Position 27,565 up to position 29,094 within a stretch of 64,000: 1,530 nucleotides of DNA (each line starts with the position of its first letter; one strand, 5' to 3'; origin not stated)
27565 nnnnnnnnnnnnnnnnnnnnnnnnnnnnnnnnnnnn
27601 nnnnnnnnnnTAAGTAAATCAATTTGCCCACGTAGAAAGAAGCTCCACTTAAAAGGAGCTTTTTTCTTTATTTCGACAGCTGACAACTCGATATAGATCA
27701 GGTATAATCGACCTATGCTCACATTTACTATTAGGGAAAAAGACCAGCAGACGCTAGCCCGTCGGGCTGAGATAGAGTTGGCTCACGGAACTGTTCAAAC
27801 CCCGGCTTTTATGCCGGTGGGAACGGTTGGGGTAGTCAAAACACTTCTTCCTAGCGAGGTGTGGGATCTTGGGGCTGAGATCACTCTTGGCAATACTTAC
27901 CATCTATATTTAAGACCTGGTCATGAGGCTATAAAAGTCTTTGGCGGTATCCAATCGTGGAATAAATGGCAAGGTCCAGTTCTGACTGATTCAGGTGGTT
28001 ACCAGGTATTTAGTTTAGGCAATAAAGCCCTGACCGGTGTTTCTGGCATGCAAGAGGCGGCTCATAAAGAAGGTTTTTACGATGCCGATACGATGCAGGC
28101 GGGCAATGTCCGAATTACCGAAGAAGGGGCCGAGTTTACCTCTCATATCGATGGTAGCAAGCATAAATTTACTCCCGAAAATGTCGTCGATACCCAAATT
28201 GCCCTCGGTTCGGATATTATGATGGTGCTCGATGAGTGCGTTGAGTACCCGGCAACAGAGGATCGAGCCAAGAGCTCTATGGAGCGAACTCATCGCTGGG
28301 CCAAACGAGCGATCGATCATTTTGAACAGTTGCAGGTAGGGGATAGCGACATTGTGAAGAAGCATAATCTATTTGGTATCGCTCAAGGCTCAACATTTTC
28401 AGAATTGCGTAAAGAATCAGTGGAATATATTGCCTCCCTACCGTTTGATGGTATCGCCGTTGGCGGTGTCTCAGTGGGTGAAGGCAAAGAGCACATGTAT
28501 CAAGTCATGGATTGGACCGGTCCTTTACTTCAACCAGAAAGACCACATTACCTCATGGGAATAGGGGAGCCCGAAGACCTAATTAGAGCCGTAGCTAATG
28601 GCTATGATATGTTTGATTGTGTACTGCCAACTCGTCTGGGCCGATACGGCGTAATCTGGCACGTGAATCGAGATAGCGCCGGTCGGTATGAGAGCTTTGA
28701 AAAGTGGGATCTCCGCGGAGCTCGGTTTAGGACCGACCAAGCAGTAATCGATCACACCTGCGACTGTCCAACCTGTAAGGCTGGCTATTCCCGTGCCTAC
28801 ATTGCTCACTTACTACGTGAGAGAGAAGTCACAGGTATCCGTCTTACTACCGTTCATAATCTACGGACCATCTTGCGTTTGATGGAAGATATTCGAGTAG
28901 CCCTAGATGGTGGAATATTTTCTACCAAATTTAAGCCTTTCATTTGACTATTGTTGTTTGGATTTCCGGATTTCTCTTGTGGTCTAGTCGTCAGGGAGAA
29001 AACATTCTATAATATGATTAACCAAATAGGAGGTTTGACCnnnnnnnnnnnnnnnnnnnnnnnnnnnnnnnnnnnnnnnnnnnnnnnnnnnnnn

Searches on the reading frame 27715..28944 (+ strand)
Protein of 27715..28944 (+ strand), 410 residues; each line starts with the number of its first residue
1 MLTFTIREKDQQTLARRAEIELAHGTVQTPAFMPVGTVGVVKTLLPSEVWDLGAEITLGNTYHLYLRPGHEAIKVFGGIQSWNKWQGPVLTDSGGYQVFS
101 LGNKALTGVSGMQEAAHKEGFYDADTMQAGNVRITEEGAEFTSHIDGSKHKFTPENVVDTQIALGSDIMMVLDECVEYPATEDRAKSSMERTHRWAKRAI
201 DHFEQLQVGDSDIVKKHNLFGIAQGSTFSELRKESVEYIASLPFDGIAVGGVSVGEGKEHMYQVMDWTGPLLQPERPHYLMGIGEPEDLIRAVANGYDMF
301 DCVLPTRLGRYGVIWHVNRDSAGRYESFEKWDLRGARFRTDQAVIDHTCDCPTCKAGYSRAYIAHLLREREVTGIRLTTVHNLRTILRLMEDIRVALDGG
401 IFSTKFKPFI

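Call 57: search_protein_families(library=pfam, proteins=[window:27715-28944:+], max_evalue=0.0001)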
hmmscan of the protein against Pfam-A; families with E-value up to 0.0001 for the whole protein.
window:27715-28944:+ (410 aa): 1 family
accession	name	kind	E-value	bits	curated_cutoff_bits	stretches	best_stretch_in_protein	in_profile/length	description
PF01702.25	TGT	-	1.1e-128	429.7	26.3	1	15-404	3-346/357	Queuine tRNA-ribosyltransferase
